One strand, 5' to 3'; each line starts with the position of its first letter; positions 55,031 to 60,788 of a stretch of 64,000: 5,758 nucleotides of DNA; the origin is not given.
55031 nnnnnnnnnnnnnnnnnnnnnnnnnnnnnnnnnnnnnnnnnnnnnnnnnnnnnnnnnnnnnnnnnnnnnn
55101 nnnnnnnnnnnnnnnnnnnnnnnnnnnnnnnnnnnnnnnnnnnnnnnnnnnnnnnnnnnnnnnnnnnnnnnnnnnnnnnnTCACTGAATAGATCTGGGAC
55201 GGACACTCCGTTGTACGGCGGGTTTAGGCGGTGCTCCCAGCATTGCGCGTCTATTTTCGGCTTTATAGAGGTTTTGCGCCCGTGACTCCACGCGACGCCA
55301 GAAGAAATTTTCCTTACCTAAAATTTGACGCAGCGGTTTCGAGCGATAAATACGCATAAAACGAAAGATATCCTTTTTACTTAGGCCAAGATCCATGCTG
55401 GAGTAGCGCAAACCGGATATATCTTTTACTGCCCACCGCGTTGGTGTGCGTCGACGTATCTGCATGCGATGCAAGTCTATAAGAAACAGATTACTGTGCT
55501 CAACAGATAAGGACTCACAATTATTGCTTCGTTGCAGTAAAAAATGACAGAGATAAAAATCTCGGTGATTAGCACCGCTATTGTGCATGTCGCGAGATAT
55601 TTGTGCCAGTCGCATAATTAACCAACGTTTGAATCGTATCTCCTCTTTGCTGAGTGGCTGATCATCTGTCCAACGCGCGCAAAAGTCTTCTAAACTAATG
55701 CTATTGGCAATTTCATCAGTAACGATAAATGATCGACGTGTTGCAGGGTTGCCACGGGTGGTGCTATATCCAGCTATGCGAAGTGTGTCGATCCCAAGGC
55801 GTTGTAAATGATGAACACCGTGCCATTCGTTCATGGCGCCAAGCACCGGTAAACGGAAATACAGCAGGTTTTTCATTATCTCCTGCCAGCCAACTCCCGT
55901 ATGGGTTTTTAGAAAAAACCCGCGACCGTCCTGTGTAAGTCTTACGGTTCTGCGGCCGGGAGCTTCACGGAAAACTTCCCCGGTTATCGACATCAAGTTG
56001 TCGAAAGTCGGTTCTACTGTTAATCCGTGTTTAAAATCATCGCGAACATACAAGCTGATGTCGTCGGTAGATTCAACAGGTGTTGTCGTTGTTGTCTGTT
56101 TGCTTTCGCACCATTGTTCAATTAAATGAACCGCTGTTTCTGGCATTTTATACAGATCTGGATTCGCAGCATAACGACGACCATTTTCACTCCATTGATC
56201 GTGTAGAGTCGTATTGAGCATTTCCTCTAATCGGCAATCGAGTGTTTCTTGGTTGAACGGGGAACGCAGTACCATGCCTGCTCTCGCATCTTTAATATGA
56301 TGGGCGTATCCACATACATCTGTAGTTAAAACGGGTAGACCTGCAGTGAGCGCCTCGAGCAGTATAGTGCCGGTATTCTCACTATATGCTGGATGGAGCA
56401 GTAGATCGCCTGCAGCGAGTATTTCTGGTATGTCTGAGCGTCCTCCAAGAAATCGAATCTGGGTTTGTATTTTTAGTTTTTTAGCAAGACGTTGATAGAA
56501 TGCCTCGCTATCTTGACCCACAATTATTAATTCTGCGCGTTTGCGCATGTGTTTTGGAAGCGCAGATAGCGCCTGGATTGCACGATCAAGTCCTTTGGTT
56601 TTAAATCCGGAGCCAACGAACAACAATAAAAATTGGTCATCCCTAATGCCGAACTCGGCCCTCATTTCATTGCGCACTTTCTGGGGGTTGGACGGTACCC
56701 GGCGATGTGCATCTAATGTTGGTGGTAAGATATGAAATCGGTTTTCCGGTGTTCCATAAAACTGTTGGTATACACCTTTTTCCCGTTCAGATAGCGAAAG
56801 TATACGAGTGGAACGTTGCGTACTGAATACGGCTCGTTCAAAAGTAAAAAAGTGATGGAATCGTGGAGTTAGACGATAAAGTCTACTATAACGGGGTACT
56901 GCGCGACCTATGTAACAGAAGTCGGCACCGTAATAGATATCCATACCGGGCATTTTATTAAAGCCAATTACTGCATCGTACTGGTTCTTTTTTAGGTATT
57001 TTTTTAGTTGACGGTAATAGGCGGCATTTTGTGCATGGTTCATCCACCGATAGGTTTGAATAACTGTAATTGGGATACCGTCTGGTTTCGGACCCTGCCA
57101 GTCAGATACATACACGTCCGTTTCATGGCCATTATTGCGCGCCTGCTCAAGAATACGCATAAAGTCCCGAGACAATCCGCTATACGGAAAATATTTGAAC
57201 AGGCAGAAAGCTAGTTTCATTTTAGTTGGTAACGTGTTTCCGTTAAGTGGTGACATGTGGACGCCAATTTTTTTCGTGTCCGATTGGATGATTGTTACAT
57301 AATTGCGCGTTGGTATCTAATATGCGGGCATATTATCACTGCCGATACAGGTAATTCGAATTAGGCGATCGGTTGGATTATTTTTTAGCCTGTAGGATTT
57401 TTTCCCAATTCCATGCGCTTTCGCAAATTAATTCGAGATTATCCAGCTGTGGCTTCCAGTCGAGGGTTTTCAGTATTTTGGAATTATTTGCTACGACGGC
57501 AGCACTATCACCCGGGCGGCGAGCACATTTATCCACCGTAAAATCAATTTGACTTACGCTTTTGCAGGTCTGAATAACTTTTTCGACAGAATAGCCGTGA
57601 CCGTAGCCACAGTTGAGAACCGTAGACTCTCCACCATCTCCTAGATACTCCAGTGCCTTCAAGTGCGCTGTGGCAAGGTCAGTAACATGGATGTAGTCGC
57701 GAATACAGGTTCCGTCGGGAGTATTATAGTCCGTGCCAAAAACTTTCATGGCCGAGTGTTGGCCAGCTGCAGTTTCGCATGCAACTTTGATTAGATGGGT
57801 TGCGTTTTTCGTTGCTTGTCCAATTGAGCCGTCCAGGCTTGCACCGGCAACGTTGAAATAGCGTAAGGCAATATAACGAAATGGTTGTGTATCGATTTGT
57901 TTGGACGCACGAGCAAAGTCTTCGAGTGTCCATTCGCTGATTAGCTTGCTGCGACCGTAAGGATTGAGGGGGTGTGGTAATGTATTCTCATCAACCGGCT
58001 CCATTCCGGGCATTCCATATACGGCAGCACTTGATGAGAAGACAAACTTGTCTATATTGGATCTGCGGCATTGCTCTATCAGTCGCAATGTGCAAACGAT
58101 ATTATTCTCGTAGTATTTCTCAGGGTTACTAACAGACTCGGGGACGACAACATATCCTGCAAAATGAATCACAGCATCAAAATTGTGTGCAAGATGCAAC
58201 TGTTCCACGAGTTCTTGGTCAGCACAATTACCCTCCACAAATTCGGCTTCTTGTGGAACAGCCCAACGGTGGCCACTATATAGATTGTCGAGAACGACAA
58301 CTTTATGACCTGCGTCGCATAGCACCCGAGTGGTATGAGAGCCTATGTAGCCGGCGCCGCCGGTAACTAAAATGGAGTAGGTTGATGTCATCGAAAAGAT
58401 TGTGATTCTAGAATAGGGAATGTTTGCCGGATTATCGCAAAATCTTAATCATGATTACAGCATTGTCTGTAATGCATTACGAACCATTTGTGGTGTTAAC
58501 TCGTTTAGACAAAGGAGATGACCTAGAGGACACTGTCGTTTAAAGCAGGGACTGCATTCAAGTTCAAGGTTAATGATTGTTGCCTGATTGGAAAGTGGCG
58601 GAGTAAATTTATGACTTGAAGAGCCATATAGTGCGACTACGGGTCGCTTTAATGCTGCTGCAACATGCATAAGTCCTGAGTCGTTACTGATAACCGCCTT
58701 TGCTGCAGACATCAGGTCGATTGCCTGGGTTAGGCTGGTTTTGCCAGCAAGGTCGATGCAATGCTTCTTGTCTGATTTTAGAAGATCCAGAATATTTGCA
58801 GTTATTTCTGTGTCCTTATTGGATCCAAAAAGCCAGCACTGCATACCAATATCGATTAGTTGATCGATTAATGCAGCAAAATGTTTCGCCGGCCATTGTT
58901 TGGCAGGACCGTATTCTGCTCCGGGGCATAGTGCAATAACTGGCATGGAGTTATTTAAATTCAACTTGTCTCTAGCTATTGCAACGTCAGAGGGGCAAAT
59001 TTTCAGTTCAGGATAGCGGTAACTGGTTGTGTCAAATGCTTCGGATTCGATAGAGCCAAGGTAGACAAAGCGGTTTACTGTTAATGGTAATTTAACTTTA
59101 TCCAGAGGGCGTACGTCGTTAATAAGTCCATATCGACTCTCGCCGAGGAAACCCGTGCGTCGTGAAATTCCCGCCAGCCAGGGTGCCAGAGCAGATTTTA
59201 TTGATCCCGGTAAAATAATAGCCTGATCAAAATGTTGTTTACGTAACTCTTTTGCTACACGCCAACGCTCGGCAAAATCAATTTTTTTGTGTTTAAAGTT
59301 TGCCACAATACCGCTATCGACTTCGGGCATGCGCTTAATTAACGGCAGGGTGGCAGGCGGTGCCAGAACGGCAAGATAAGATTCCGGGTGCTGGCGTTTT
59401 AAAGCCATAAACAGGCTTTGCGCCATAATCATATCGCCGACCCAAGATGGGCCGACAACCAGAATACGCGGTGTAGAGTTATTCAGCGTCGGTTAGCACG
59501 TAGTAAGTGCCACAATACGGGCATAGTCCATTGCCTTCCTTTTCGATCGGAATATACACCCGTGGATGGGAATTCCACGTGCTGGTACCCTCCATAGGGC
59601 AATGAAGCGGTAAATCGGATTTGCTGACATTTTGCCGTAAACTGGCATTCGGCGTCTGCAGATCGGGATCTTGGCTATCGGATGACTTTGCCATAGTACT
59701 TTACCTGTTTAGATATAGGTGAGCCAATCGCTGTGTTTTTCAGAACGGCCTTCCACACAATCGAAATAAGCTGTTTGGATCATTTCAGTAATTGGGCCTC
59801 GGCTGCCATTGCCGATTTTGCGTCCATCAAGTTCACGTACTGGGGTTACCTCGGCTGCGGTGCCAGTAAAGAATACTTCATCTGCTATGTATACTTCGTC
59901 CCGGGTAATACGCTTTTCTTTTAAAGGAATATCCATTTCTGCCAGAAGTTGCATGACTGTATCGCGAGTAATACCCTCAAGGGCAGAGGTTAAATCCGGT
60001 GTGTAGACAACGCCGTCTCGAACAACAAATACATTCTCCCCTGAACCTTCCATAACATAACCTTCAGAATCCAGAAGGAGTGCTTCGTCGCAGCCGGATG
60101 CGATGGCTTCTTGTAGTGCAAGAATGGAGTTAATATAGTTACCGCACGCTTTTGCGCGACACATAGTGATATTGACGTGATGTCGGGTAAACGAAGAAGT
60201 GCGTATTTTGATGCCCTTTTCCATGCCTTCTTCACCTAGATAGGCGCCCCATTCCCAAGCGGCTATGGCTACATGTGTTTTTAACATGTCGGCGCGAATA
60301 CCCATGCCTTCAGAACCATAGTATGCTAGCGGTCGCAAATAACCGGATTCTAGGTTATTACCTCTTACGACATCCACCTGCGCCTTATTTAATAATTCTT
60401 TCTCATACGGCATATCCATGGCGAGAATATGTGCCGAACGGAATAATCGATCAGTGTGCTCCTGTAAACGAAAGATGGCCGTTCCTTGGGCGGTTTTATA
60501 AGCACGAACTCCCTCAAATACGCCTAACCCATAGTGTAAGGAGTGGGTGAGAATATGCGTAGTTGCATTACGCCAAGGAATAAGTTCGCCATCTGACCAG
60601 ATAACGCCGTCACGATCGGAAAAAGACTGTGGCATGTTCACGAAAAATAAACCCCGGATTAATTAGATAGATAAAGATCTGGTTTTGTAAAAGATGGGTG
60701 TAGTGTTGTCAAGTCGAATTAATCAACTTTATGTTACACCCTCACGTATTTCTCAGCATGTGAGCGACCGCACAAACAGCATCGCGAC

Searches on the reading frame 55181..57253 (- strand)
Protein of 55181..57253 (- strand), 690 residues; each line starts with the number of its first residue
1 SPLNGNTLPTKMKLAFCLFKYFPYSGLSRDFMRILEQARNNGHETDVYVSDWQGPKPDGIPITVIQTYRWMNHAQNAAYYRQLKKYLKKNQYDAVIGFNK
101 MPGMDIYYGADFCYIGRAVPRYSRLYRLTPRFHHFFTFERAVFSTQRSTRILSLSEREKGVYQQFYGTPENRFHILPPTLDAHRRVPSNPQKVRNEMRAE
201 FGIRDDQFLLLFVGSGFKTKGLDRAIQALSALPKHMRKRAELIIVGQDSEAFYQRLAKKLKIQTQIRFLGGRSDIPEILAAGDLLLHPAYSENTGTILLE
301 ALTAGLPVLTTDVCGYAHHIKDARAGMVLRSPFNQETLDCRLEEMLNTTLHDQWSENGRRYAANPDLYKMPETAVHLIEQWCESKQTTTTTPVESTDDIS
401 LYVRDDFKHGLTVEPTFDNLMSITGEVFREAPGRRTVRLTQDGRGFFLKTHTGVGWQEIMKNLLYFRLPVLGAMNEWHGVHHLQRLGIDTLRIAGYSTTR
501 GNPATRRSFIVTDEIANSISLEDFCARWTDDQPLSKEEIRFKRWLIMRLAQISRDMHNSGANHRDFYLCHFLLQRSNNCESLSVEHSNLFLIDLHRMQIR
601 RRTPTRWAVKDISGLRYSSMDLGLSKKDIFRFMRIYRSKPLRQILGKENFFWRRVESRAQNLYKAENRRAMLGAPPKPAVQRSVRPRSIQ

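Call 63: search_protein_families(library=pfam, proteins=[window:55181-57253:-], max_evalue=0.00001)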
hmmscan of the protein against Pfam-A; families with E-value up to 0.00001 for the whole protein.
window:55181-57253:- (690 aa): 5 families
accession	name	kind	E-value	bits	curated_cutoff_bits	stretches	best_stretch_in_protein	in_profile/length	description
PF06293.20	Kdo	-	2e-44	151.9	21.3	1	423-636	6-207/207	Lipopolysaccharide kinase (Kdo/WaaP) family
PF00534.26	Glycos_transf_1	-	1.2e-35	123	26.4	1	194-360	2-171/172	Glycosyl transferases group 1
PF13692.12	Glyco_trans_1_4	-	2.2e-21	77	27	1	209-338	3-132/142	Glycosyl transferases group 1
PF20706.3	GT4-conflict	-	8.2e-09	35.3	26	1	197-329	193-329/385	Family 4 Glycosyltransferase in conflict systems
PF13439.12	Glyco_transf_4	-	1e-08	35.8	28.5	1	25-183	2-169/170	Glycosyltransferase Family 4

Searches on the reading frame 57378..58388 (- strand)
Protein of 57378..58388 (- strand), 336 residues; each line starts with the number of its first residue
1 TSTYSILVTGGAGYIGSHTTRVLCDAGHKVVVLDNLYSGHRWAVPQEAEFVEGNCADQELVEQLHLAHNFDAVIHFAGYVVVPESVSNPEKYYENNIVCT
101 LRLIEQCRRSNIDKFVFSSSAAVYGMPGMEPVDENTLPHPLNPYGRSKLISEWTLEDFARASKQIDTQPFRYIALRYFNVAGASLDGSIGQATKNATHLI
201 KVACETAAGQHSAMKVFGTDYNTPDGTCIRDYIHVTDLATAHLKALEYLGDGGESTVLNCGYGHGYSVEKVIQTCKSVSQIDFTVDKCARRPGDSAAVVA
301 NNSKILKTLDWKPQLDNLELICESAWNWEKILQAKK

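Call 85: search_protein_families(library=pfam, proteins=[window:57378-58388:-], max_evalue=0.000001)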
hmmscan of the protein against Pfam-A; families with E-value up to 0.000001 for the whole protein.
window:57378-58388:- (336 aa): 5 families
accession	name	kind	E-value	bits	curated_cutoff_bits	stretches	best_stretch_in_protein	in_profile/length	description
PF01370.27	Epimerase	-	7.4e-58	196.2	20.9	1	6-261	1-240/240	NAD dependent epimerase/dehydratase family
PF16363.11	GDP_Man_Dehyd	-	6e-51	174.3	27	1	7-321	1-329/332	GDP-mannose 4,6 dehydratase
PF02719.21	Polysacc_synt_2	-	9.6e-15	55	20.2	1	6-184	1-175/293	Polysaccharide biosynthesis protein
PF01073.25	3Beta_HSD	-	2.7e-14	53.3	22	1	7-205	1-209/280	3-beta hydroxysteroid dehydrogenase/isomerase family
PF04321.23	RmlD_sub_bind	-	5.3e-14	52.4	27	1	5-154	2-135/287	RmlD substrate binding domain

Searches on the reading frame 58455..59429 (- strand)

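Call 85: search_protein_families(library=pfam, proteins=[window:58455-59429:-], max_evalue=0.000001)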
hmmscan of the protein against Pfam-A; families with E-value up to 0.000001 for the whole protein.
window:58455-59429:- (324 aa): 1 family
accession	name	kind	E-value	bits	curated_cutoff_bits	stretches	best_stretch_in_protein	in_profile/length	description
PF01075.23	Glyco_transf_9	-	2.6e-70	237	22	1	55-304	1-245/247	Glycosyltransferase family 9 (heptosyltransferase)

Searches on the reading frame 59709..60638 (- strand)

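Call 85: search_protein_families(library=pfam, proteins=[window:59709-60638:-], max_evalue=0.000001)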
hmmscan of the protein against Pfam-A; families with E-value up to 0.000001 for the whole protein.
window:59709-60638:- (309 aa): 1 family
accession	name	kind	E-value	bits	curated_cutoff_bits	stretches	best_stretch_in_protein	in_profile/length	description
PF01063.24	Aminotran_4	-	3.8e-52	177.8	28.5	1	39-269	1-222/223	Amino-transferase class IV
